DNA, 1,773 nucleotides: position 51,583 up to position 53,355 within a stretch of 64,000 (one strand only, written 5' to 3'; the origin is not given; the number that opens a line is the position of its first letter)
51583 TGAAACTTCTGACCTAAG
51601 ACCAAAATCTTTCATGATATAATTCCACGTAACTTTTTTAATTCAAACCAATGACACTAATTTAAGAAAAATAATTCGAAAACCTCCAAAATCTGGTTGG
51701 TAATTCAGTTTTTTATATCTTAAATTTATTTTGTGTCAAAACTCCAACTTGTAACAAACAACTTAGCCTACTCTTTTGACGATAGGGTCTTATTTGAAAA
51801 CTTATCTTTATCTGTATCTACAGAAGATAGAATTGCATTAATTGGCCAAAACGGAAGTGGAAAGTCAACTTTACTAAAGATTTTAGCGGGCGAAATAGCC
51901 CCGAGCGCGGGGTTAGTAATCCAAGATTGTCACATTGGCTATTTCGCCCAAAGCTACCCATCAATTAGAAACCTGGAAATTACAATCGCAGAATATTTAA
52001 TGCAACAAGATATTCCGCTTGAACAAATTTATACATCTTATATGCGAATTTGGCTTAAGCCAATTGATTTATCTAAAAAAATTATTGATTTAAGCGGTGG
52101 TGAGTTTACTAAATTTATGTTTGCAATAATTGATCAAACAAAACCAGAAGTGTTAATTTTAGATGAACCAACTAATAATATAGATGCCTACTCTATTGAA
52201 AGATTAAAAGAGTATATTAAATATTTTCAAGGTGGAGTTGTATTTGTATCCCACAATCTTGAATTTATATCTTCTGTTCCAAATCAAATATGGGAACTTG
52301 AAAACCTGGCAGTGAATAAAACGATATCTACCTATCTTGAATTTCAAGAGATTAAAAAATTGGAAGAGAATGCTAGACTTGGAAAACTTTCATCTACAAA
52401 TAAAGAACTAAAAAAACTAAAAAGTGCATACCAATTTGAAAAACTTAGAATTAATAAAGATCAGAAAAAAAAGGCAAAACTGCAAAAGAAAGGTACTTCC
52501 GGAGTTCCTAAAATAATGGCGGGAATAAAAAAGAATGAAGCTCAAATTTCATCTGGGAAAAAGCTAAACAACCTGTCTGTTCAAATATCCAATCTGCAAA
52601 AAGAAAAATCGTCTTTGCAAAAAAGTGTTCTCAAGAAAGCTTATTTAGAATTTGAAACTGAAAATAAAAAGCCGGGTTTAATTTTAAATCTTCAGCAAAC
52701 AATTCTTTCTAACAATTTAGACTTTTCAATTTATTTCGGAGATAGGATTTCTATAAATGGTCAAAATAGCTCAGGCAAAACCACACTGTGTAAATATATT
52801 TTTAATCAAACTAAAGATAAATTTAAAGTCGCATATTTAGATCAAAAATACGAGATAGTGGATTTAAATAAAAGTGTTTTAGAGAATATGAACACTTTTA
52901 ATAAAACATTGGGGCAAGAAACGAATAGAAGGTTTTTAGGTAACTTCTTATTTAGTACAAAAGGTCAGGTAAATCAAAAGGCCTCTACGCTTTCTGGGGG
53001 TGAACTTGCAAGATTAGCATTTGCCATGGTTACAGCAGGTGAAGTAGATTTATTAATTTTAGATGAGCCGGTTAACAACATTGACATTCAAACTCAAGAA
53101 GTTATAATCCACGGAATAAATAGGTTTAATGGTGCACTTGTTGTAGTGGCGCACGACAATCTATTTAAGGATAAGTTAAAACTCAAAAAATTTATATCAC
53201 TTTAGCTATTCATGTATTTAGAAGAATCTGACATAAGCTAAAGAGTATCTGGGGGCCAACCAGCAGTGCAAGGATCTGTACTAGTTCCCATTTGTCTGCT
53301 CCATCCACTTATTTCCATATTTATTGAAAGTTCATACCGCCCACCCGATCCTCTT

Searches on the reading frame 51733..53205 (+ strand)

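Call 82: search_protein_families(library=pfam, proteins=[window:51733-53205:+], max_evalue=1e-8)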
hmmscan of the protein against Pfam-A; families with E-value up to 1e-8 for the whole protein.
window:51733-53205:+ (490 aa): 2 families
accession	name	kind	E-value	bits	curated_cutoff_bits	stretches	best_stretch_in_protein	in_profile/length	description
PF00005.33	ABC_tran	-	7.7e-35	120.9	25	2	22-148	2-137/137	ABC transporter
PF13304.12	AAA_21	-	2e-14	54.8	27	0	35-52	3-20/304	AAA domain, putative AbiEii toxin, Type IV TA system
